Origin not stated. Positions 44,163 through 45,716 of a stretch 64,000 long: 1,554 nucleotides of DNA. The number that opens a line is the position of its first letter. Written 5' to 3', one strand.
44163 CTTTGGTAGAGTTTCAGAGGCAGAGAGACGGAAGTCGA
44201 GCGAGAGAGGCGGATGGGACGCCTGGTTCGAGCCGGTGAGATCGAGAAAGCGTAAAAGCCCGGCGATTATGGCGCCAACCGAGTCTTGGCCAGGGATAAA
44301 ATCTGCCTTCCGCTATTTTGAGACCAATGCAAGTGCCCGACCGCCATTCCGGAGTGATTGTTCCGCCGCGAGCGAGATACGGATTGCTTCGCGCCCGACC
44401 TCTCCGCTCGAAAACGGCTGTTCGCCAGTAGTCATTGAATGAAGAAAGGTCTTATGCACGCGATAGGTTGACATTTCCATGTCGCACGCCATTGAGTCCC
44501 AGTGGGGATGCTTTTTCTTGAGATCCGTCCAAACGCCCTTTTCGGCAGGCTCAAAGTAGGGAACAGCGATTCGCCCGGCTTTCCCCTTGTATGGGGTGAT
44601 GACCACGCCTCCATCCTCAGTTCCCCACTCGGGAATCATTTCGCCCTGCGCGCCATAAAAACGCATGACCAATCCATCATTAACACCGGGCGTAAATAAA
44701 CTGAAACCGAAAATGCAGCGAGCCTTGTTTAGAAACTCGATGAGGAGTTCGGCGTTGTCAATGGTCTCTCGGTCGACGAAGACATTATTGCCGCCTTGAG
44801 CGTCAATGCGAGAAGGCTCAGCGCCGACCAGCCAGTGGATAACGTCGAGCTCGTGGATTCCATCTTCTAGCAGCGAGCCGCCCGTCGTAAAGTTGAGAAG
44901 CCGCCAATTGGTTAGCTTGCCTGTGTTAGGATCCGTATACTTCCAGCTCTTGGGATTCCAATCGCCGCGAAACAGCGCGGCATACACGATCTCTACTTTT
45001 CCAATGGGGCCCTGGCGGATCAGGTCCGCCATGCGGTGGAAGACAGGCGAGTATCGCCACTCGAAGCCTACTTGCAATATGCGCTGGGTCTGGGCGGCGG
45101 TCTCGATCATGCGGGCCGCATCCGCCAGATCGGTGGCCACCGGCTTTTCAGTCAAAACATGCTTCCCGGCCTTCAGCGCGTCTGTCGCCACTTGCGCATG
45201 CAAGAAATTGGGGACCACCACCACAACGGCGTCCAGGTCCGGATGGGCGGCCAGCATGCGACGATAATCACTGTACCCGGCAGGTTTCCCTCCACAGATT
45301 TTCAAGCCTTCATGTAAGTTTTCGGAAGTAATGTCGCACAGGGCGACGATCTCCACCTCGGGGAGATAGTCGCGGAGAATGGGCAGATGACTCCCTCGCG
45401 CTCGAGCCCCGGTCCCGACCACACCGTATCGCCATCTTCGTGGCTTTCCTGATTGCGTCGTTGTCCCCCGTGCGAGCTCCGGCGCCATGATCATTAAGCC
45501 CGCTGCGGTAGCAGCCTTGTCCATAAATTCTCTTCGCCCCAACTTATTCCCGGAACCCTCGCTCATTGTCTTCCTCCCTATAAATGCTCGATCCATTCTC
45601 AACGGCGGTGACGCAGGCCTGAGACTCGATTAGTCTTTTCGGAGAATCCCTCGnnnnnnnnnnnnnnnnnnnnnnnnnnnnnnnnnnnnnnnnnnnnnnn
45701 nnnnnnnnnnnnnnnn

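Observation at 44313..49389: Module B: all-Tat triad (TIM-barrel isomerase, FG-GAP propeller, Gfo/Idh/MocA) plus a second Gfo/Idh/MocA paralogue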

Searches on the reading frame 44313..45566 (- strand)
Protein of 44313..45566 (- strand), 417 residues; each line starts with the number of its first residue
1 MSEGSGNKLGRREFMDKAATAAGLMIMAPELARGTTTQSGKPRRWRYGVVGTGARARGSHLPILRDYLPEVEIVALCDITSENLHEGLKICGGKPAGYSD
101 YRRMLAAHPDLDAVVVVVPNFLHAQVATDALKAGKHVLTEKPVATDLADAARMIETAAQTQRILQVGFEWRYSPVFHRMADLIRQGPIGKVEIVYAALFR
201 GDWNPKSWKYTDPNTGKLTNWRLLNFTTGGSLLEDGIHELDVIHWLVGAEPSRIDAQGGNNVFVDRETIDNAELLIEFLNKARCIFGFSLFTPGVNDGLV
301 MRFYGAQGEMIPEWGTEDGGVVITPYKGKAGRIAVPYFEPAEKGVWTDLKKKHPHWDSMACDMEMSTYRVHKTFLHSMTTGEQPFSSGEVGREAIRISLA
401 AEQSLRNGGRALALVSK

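Call 3: search_protein_families(library=pfam, proteins=[window:44313-45566:-], max_evalue=0.01)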
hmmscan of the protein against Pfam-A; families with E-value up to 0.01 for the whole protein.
window:44313-45566:- (417 aa): 3 families
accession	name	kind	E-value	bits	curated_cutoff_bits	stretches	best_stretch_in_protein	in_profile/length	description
PF01408.29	GFO_IDH_MocA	-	1.4e-24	87.5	24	1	46-168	2-120/120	Oxidoreductase family, NAD-binding Rossmann fold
PF22725.1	GFO_IDH_MocA_C3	-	1.1e-15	58.2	27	1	176-309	1-122/124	GFO/IDH/MocA C-terminal domain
PF02894.22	GFO_IDH_MocA_C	-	2.8e-15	57.2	22.9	1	181-409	2-214/218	Oxidoreductase family, C-terminal alpha/beta domain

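Call 4: search_protein_families(library=ncbifam, proteins=[window:44313-45566:-], max_evalue=0.01)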
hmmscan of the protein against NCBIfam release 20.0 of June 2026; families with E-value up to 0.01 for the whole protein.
window:44313-45566:- (417 aa): 9 families
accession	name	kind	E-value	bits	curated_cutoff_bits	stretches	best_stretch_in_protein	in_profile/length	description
TIGR04380.1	myo_inos_iolG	equivalog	2.1e-35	122.2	355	1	46-285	3-226/330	inositol 2-dehydrogenase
NF040723.1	UDP-GlcNAcDh_Arch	equivalog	3.3e-33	115.5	450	1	46-194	2-144/302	UDP-N-acetylglucosamine 3-dehydrogenase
NF052679.1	InsChiInosDhIolG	equivalog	2e-21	76.4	540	1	46-250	4-188/343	bifunctional inositol 2-dehydrogenase/D-chiro-inositol 1-dehydrogenase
NF052479.1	LevoglcsnDh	equivalog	6.3e-21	74.5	650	1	76-249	41-204/386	levoglucosan dehydrogenase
NF058561.1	BT_2158_fam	equivalog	6.9e-20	71.1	750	1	11-203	2-189/487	glycoside 3-dehydrogenase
NF041392.1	XylDh_Gfo6_Halo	equivalog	1.1e-16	60.5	350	1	98-258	71-223/350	D-xylose 1-dehydrogenase Gfo6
NF008607.0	PRK11579.1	subfamily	3.4e-14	52.6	330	1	46-194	6-148/346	oxidoreductase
NF058563.1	BT_2159_fam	equivalog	1.1e-08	34.5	650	1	70-195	24-147/350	disaccharide 3-dehydrogenase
NF007574.0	PRK10206.1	equivalog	1e-05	24.8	352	1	107-192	62-147/345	oxidoreductase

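Call 47: search_solved_structures(query=window:44313-45566:-, max_evalue=1e-12, show_alignments=0)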
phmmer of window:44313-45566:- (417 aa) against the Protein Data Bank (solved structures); distinct sequences matched with E-value up to 1e-12: 45.
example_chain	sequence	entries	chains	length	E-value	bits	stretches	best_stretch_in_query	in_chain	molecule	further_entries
1evj_A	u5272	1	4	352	1.1e-25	93.5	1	43-257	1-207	GLUCOSE-FRUCTOSE OXIDOREDUCTASE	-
1ofg_A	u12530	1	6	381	1.9e-25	92.7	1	41-257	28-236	GLUCOSE-FRUCTOSE OXIDOREDUCTASE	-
1ryd_A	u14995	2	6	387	2e-25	92.6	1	41-257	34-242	glucose-fructose oxidoreductase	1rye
1h6a_A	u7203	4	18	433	2.5e-25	92.4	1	41-257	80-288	PRECURSOR FORM OF GLUCOSE-FRUCTOSE OXIDOREDUCTASE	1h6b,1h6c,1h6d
3ec7_A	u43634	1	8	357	4.5e-21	78.3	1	46-248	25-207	Putative Dehydrogenase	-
3ezy_A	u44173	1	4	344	5.9e-21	77.9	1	46-332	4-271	Dehydrogenase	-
8qc2_A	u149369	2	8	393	6.1e-21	77.9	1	35-294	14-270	Gfo/Idh/MocA family oxidoreductase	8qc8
9m3d_B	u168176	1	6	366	1e-20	77.1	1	44-247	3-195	DgpA1 from W974-1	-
3v5n_A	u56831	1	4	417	1.9e-20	76.3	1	32-326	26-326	Oxidoreductase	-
1zh8_A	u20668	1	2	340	4.1e-20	75.1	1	43-248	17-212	oxidoreductase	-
8qc3_A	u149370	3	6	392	1.7e-19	73.1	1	42-294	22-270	Oxidoreductase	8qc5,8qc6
5a02_A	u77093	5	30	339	3.5e-19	72.1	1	46-290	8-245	ALDOSE-ALDOSE OXIDOREDUCTASE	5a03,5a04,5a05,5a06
5ya8_A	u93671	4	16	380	3.7e-18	68.7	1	71-294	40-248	Scyllo-inositol dehydrogenase with L-glucose dehydrogenase activity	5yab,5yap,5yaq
7xr9_A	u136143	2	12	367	5.4e-18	68.2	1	45-247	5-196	DgpA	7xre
3q2k_A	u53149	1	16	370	8.7e-18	67.5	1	42-250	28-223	oxidoreductase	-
8tdi_L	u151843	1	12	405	1.8e-16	63.2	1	68-282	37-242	P2B11 Glucuronide-3-dehydrogenase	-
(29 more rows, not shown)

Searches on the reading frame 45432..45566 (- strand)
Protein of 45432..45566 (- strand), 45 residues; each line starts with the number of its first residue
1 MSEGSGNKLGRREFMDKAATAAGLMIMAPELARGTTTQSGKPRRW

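Call 43: search_protein_families(library=pfam, proteins=[window:45432-45566:-], max_evalue=10)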
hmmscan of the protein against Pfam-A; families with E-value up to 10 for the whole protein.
seq(45 aa): 1 family
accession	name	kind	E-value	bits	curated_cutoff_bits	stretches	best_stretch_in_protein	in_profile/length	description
PF23678.1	YqhI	-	0.092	12.5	27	1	7-19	23-35/36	YqhI-like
